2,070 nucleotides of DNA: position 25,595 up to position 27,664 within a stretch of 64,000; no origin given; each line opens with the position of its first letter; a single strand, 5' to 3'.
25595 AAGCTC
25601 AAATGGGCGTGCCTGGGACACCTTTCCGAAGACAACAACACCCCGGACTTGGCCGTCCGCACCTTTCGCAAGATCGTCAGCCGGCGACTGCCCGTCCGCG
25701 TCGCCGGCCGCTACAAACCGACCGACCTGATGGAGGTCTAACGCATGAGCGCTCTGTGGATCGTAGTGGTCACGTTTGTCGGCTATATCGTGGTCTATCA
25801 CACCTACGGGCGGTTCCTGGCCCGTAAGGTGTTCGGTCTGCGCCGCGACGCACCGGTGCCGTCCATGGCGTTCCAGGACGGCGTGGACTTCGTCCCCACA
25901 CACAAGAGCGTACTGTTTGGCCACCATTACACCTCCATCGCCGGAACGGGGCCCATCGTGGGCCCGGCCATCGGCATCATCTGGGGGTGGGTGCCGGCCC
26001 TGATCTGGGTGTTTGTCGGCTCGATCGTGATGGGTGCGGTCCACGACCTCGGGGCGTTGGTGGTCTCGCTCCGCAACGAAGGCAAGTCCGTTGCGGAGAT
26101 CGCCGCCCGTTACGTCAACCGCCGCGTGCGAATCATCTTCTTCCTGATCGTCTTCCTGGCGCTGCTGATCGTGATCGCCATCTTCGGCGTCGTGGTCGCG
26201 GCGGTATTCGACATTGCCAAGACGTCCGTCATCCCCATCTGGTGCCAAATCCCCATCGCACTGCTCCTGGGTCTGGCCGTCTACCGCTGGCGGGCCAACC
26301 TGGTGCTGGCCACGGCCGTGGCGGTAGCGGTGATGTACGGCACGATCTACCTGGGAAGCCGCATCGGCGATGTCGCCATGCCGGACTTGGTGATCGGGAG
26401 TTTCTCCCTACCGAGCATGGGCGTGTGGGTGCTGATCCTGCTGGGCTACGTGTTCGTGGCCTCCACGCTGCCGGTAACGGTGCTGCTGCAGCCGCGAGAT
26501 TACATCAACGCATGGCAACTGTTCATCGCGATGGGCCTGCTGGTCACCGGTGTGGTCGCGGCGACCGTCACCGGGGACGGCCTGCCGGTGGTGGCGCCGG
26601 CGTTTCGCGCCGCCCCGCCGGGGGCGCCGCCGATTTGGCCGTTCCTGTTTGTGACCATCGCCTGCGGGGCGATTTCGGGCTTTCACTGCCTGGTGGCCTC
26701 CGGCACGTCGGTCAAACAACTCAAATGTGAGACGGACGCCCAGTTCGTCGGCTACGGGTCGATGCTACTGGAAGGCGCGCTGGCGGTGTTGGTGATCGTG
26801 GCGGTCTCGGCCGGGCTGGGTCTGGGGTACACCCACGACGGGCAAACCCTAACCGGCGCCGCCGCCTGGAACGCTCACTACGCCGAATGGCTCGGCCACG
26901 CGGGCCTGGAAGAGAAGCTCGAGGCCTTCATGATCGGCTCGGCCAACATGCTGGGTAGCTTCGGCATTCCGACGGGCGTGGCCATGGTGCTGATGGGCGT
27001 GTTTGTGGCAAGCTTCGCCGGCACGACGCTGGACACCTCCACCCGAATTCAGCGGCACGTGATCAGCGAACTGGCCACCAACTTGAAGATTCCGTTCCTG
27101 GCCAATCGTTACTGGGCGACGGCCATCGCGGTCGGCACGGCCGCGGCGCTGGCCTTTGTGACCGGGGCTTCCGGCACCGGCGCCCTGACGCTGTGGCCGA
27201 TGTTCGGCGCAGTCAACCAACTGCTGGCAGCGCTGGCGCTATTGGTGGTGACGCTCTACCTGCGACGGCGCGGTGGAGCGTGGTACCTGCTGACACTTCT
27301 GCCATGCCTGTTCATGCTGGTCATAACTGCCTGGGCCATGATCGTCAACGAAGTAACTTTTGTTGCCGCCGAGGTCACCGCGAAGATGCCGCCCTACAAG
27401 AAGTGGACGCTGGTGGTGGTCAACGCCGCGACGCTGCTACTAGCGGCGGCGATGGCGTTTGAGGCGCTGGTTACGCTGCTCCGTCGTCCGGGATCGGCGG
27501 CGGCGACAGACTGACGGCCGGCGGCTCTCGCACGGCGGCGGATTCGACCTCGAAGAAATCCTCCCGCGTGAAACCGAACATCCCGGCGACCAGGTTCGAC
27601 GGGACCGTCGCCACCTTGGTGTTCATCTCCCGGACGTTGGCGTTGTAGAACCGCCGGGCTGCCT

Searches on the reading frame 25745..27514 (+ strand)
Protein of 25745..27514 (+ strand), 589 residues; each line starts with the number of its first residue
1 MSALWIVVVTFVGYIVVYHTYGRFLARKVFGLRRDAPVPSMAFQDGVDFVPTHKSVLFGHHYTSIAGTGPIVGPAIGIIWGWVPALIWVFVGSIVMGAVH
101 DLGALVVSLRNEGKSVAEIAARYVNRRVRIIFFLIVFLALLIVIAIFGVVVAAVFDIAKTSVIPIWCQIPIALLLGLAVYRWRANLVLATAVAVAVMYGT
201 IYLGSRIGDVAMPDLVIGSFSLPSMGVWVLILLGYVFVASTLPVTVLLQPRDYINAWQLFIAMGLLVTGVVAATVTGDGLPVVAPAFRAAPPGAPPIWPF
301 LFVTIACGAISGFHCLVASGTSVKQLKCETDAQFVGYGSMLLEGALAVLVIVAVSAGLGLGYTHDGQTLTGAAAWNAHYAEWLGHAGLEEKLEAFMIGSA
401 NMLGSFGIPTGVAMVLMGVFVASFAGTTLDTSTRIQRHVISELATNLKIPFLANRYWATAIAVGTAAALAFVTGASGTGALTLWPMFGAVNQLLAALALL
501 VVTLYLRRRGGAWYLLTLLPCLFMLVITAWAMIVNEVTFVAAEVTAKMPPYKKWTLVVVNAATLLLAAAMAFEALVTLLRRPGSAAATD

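Call 22: find_encoding_contigs(protein=window:25745-27514:+, flank=10000, max_places=1)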
Protein window:25745-27514:+ (589 aa): 8 contigs read that carry it; 1 place shown.
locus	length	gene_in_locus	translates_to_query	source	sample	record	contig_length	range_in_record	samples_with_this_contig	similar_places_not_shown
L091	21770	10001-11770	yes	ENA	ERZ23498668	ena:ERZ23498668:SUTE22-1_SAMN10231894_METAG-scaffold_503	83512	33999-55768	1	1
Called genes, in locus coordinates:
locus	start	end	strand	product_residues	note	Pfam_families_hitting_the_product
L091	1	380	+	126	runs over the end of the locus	-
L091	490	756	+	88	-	-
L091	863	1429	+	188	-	-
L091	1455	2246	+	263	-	PF01261:AP_endonuc_2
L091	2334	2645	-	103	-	PF00076:RRM_1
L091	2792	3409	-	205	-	PF02517:Rce1-like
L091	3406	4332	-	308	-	PF01040:UbiA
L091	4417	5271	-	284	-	PF04055:Radical_SAM (weak)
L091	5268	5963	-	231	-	PF04367:DUF502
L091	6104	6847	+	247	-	PF00782:DSPc (weak)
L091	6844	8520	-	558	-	PF13231:PMT_2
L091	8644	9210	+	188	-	PF01161:PBP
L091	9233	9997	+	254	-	PF00753:Lactamase_B, PF23023:Anti-Pycsar_Apyc1 (faint), PF13483:Lactamase_B_3, PF12706:Lactamase_B_2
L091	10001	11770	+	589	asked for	PF02554:CstA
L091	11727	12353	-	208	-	PF04011:LemA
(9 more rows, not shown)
